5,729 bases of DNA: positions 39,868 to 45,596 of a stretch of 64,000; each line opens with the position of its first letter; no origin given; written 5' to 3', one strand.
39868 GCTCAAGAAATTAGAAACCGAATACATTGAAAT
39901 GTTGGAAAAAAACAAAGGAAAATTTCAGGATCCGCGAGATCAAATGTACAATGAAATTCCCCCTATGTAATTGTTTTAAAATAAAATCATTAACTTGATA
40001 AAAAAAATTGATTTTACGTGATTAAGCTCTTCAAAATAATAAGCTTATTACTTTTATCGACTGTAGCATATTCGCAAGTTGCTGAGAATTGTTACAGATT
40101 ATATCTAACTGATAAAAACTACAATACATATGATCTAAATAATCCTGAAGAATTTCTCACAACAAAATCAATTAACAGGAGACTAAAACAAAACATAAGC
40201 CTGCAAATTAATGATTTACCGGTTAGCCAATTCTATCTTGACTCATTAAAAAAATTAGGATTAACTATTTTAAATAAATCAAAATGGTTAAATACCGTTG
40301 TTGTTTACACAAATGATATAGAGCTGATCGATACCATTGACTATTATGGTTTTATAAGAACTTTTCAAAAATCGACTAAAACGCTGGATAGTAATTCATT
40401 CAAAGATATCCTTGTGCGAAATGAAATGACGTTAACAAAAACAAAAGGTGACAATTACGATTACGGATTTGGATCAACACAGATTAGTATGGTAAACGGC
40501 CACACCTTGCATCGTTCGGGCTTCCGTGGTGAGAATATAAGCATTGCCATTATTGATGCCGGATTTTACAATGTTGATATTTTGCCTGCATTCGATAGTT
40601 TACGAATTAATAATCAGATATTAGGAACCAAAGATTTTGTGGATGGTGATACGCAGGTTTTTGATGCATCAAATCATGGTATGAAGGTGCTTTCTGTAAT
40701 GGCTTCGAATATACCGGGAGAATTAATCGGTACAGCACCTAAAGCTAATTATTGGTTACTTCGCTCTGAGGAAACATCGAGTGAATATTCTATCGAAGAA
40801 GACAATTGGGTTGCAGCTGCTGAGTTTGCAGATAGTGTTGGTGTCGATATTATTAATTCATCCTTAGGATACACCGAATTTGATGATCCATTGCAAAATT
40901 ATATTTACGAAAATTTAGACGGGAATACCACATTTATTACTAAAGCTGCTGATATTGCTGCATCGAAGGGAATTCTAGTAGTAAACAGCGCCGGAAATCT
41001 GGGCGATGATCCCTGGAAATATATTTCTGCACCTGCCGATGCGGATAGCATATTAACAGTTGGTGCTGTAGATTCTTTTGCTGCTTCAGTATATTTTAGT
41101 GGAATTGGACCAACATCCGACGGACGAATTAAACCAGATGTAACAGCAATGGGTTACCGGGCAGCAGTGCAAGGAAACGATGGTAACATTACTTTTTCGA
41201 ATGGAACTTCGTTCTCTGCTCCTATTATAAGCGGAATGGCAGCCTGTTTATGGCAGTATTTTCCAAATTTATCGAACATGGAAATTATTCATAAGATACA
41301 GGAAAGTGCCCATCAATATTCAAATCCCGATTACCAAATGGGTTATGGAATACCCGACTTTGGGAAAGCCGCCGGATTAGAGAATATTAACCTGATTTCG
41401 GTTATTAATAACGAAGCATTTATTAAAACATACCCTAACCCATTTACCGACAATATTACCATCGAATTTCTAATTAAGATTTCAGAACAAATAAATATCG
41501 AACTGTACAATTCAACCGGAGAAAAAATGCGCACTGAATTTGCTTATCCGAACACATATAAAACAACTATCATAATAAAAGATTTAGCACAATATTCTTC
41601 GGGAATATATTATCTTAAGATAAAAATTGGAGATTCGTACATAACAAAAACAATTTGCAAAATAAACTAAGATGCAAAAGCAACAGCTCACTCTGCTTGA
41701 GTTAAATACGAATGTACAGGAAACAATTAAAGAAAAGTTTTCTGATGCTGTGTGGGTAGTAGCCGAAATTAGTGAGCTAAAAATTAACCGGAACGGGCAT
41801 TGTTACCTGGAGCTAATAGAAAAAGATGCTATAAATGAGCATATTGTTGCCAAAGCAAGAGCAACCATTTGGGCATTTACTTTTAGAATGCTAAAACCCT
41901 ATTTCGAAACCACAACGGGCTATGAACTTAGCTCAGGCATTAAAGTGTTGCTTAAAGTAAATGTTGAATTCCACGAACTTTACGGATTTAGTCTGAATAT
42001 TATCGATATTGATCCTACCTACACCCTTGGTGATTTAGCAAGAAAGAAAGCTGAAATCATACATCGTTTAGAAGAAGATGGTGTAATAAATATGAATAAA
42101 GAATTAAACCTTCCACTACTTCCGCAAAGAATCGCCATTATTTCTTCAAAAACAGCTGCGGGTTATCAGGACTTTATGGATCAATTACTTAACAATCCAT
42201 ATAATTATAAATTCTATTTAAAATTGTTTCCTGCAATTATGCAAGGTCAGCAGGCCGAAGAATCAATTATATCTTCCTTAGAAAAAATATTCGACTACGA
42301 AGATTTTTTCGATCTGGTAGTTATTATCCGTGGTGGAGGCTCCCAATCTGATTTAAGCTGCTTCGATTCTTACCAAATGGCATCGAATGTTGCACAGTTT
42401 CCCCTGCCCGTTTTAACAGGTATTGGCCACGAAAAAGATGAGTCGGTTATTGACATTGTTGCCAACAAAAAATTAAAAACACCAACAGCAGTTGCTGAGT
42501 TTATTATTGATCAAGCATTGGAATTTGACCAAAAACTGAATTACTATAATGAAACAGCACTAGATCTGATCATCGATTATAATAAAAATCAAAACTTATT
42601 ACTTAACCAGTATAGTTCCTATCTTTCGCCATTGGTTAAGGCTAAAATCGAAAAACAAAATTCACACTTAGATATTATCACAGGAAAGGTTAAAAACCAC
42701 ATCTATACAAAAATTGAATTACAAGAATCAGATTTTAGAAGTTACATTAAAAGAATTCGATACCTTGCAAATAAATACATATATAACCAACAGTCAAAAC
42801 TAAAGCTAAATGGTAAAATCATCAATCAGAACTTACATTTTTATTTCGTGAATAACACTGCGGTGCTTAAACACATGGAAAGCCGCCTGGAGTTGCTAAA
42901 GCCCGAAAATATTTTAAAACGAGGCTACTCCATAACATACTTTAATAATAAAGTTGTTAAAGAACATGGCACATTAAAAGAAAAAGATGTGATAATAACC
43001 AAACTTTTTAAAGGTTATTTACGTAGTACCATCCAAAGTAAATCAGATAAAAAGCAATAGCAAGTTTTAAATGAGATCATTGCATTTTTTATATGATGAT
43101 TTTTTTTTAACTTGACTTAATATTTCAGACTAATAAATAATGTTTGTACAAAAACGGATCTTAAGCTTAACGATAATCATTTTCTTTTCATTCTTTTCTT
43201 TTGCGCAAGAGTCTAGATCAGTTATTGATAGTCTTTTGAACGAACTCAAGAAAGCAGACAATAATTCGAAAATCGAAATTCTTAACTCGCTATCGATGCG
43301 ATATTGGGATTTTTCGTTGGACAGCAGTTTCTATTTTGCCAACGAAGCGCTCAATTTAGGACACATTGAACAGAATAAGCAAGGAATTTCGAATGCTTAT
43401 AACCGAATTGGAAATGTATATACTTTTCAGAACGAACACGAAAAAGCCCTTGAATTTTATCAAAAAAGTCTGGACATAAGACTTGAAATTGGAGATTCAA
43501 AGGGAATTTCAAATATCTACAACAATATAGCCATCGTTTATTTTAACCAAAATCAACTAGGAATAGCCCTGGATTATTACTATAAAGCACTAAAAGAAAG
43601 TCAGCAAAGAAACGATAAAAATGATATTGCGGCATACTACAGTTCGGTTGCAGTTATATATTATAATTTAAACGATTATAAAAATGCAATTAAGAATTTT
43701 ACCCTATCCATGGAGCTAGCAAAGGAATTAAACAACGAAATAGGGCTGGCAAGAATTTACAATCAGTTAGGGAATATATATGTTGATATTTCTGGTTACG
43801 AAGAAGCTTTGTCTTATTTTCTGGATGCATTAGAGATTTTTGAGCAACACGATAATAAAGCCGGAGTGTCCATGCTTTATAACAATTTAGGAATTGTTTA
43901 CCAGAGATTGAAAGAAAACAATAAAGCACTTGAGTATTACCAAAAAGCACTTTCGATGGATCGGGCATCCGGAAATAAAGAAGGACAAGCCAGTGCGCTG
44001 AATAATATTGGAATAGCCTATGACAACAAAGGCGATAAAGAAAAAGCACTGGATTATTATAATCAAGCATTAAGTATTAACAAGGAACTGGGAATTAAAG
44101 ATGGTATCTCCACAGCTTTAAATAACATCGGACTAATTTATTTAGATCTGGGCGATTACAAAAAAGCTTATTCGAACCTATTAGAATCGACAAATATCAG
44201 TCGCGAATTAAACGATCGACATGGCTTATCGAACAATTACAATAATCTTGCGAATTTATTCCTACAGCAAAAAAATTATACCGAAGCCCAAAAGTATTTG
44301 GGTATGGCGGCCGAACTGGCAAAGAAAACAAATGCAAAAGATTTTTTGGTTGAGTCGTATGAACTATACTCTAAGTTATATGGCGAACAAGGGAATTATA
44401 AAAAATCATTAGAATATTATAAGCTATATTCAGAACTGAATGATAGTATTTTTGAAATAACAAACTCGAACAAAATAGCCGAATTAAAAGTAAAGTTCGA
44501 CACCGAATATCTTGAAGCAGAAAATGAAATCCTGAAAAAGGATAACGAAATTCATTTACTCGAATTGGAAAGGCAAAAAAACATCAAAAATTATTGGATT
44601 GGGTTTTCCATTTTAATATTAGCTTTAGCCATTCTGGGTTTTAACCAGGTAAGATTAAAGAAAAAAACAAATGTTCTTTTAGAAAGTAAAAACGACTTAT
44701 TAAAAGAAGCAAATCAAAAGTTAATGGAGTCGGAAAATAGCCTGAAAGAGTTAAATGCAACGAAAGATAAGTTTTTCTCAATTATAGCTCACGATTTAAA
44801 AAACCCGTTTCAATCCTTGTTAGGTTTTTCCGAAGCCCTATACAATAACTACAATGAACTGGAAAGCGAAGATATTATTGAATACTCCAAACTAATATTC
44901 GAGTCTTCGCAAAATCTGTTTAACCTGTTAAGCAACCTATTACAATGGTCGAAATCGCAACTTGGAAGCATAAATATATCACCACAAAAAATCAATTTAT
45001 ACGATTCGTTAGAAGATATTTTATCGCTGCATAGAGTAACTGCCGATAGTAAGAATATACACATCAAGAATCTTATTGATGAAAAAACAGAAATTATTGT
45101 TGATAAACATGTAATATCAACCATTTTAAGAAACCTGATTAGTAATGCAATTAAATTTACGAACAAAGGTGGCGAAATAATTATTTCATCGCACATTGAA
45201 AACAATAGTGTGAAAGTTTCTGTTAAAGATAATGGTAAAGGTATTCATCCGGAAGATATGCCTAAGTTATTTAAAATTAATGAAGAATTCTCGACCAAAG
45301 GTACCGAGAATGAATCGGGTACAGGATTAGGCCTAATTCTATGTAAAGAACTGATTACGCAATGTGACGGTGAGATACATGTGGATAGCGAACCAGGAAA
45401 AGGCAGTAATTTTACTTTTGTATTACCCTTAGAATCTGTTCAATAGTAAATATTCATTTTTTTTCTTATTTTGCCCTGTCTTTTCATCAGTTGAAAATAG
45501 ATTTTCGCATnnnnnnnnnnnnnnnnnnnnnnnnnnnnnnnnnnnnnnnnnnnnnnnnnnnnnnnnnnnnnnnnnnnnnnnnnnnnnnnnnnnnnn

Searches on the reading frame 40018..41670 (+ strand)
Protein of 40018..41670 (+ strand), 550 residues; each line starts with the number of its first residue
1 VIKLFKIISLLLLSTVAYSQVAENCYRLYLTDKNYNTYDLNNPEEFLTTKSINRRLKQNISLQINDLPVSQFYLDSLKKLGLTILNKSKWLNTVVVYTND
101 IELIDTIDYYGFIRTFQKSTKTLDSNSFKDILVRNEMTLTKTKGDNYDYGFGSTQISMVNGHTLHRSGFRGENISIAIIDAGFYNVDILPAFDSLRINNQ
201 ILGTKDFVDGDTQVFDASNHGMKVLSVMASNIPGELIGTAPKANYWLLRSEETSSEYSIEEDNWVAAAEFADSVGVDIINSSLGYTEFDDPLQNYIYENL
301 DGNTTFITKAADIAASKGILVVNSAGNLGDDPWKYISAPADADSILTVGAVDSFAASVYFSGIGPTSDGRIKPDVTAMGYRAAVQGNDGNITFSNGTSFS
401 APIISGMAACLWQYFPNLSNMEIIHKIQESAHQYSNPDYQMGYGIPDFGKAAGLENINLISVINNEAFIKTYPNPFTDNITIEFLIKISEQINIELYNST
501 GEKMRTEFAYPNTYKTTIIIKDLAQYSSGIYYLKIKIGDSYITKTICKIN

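Call 65: search_protein_families(library=pfam, proteins=[window:40018-41670:+], max_evalue=0.00001)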
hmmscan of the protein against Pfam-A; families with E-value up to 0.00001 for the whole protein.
window:40018-41670:+ (550 aa): 2 families
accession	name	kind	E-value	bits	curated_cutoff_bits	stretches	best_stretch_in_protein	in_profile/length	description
PF00082.27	Peptidase_S8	-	3.8e-35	122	21.8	1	171-444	1-288/288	Subtilase family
PF18962.6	Por_Secre_tail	-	9.3e-10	39.1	27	1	472-545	2-72/75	Secretion system C-terminal sorting domain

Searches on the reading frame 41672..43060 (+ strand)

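Call 65: search_protein_families(library=pfam, proteins=[window:41672-43060:+], max_evalue=0.00001)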
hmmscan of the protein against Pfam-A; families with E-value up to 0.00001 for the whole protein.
window:41672-43060:+ (462 aa): 2 families
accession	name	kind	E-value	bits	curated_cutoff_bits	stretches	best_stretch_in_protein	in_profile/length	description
PF02601.20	Exonuc_VII_L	-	3.3e-72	244.1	35.9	1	139-452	2-314/315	Exonuclease VII, large subunit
PF13742.12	tRNA_anti_2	-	9.1e-19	67.9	27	1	7-113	2-94/95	OB-fold nucleic acid binding domain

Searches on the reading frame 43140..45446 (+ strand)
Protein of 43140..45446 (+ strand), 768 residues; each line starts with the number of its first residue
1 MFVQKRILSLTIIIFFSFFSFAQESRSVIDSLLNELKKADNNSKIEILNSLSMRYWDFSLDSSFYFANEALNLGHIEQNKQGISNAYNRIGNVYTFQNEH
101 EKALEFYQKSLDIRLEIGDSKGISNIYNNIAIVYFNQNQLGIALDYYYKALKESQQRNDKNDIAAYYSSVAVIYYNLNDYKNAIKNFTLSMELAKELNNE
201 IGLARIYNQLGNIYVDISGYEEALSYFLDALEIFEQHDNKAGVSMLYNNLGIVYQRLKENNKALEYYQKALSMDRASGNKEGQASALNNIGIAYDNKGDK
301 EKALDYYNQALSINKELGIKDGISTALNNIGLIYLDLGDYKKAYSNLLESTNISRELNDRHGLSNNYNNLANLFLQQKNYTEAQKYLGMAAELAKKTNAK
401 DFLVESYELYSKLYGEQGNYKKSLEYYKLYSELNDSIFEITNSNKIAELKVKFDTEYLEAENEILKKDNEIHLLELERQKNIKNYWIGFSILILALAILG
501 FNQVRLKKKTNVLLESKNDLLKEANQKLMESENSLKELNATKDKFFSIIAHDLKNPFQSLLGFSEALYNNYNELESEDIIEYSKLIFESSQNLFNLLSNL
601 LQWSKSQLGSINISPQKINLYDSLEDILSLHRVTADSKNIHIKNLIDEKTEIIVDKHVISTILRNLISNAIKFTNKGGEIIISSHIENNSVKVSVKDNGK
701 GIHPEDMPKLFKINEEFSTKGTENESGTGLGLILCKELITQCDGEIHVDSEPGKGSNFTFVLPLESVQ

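Call 65: search_protein_families(library=pfam, proteins=[window:43140-45446:+], max_evalue=0.00001)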
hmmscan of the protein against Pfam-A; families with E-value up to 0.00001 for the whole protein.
window:43140-45446:+ (768 aa): 14 families
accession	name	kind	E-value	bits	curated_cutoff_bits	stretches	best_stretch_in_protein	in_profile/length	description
PF13424.12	TPR_12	-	9.8e-61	202.3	30.1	5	245-315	4-76/77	Tetratricopeptide repeat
PF00515.34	TPR_1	-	8.8e-45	149.2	27.8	3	284-315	1-32/34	Tetratricopeptide repeat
PF07719.23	TPR_2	-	5.6e-37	123.2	27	1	284-316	1-33/34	Tetratricopeptide repeat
PF13181.12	TPR_8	-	1.9e-36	121.5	25.7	1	284-315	1-32/34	Tetratricopeptide repeat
PF13374.12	TPR_10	-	2.1e-34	117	27.5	0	246-273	4-31/42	Tetratricopeptide repeat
PF02518.31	HATPase_c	-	5.4e-27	94.9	26.4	1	658-765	5-110/111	Histidine kinase-, DNA gyrase B-, and HSP90-like ATPase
PF13176.12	TPR_7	-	3.6e-24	83.2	27.9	0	286-317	1-32/36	Tetratricopeptide repeat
PF17874.7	TPR_MalT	-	8.7e-16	58.5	45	1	229-405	26-203/336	MalT-like TPR region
PF13432.12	TPR_16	-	4.1e-11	43.5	32.7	0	250-311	3-58/65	Tetratricopeptide repeat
PF13428.12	TPR_14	-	3.6e-10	39.9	23.5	0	291-314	8-31/44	Tetratricopeptide repeat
PF14938.12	SNAP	-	1.7e-09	38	25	1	207-345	38-176/282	Soluble NSF attachment protein, SNAP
PF00512.31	HisKA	-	5.6e-09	36.4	26.9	1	542-607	2-64/66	His Kinase A (phospho-acceptor) domain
PF13431.12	TPR_17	-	1.4e-08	34.8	24.4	0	364-385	13-34/34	Tetratricopeptide repeat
PF13174.12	TPR_6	-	4.6e-07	30.5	26.3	0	289-311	5-27/33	Tetratricopeptide repeat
